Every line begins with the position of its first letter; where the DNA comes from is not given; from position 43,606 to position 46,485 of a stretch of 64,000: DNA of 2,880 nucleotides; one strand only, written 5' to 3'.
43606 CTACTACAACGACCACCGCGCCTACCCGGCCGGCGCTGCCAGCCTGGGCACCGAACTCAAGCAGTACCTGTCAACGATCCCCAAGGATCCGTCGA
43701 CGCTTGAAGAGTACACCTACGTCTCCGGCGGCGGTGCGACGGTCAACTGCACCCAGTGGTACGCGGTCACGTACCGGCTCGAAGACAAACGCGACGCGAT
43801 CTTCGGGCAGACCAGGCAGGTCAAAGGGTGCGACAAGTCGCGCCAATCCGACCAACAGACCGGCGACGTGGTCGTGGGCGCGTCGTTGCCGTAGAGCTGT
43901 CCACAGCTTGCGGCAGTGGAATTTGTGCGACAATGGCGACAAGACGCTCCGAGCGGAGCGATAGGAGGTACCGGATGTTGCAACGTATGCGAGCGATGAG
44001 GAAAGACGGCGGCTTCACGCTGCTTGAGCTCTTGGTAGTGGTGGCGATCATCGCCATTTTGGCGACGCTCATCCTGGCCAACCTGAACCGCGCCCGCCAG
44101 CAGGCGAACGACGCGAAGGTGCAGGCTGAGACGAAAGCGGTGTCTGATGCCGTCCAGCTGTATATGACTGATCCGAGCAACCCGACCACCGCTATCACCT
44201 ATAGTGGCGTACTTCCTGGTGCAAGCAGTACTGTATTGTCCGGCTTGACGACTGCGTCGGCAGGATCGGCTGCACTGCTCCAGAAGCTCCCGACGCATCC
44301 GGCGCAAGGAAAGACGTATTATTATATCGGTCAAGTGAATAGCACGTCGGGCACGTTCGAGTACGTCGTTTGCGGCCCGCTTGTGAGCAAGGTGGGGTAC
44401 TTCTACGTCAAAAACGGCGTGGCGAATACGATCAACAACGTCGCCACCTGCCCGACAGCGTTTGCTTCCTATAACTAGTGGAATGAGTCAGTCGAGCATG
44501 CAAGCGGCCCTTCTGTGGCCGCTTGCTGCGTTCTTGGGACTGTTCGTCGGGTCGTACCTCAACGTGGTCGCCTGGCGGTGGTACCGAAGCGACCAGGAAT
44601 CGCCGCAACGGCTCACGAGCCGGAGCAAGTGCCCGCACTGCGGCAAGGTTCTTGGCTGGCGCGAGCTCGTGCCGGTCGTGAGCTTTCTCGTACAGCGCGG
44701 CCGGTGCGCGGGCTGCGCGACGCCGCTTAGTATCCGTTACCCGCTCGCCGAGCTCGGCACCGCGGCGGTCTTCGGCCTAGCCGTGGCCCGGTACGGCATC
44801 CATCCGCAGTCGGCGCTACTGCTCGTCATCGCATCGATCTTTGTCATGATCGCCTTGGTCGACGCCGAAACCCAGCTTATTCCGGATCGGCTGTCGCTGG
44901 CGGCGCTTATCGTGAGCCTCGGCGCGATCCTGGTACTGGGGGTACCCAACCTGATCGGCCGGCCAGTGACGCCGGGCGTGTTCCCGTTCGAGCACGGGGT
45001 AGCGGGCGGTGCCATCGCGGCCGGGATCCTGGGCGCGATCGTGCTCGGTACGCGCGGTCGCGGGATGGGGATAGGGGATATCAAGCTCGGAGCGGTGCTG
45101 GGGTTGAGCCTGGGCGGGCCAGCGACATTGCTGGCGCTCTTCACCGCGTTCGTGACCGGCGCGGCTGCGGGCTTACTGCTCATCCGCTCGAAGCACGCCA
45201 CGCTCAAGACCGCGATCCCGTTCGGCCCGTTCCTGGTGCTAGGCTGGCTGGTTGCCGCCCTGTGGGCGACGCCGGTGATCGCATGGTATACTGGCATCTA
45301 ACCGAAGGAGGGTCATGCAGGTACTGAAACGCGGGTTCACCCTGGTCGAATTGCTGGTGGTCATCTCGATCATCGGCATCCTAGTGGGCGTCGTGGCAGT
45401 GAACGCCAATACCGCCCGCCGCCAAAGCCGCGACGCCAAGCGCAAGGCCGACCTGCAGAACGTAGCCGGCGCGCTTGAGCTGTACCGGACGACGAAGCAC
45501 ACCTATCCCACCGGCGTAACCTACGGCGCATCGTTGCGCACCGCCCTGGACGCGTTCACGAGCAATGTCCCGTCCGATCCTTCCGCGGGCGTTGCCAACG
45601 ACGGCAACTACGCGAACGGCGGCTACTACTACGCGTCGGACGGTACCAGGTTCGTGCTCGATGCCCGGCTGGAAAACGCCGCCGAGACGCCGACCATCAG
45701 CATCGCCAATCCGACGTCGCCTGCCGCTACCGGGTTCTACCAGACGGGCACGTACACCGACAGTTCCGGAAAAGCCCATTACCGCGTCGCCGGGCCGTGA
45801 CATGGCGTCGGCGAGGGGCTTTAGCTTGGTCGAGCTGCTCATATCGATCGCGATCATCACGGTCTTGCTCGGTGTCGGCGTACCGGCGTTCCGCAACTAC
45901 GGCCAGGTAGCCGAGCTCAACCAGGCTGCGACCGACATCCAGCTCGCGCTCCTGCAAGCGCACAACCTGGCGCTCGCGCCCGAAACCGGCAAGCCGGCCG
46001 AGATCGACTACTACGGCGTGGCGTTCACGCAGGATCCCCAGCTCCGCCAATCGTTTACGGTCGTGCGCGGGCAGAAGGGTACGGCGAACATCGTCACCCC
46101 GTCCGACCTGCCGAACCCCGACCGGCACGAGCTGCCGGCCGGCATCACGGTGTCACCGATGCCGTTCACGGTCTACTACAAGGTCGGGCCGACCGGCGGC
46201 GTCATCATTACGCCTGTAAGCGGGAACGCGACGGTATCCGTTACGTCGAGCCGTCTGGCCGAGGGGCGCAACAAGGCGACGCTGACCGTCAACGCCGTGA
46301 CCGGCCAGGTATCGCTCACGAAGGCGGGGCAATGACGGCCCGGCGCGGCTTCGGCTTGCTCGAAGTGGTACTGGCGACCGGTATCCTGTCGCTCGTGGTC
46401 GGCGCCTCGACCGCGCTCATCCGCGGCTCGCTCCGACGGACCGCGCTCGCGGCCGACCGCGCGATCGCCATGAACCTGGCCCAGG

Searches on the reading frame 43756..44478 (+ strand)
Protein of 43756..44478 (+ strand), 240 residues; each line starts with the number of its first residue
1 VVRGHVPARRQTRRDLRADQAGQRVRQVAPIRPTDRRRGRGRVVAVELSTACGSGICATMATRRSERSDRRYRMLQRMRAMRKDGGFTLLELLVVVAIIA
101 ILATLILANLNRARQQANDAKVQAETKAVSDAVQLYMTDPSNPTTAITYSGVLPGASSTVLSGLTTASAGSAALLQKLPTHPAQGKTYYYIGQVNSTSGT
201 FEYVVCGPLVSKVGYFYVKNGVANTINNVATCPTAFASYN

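Call 5: search_protein_families(library=pfam, proteins=[window:43756-44478:+], max_evalue=0.01)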
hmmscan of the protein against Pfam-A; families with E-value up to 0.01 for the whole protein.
window:43756-44478:+ (240 aa): 2 families
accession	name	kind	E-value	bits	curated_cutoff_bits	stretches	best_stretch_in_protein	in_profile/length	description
PF07963.17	N_methyl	-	1.1e-08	34.7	21.2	1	81-106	1-26/27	Prokaryotic N-terminal methylation motif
PF11773.13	ComGE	-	0.0037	17.6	25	1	89-129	2-42/82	Competence system putative prepilin ComGE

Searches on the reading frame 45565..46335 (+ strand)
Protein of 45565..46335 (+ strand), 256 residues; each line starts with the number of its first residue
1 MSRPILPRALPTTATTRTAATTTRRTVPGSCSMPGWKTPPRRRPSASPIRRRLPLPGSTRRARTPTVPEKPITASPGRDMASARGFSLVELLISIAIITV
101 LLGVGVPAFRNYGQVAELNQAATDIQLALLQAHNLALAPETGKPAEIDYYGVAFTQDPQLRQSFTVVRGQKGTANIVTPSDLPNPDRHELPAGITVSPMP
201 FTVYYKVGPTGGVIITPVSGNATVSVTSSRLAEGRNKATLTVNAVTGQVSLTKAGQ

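Call 5: search_protein_families(library=pfam, proteins=[window:45565-46335:+], max_evalue=0.01)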
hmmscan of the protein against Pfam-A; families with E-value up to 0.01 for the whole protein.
window:45565-46335:+ (256 aa): 1 family
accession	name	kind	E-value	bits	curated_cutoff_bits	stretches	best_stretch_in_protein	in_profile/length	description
PF07963.17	N_methyl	-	3e-06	27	21.2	1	80-104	1-25/27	Prokaryotic N-terminal methylation motif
